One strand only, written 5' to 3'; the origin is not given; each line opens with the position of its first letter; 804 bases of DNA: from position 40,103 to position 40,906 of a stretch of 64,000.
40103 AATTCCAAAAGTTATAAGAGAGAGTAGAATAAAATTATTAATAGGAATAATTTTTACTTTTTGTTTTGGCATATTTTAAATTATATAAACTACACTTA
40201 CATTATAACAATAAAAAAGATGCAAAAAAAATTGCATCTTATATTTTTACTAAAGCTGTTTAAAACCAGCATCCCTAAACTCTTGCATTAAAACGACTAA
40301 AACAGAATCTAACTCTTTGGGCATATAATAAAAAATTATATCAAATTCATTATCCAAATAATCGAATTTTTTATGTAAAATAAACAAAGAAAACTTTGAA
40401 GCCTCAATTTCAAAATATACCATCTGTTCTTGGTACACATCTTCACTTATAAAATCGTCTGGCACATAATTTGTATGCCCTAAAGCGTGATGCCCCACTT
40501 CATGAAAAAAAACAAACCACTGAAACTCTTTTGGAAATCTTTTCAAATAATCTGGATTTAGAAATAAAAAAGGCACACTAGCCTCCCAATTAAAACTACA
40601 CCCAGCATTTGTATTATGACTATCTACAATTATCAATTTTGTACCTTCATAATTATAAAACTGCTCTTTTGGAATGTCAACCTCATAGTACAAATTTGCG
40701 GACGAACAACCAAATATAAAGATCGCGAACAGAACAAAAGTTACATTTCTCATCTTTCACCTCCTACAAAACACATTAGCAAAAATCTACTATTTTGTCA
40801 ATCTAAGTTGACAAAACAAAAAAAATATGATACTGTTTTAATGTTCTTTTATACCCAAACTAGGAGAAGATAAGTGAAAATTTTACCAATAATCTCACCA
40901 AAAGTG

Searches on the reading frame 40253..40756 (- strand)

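Call 38: search_protein_families(library=pfam, proteins=[window:40253-40756:-], max_evalue=0.01)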
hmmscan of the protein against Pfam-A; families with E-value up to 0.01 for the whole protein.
window:40253-40756:- (168 aa): 1 family
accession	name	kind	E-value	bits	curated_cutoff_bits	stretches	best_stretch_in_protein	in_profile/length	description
PF06114.19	Peptidase_M78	-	0.0013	19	22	1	47-122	14-81/123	IrrE N-terminal-like domain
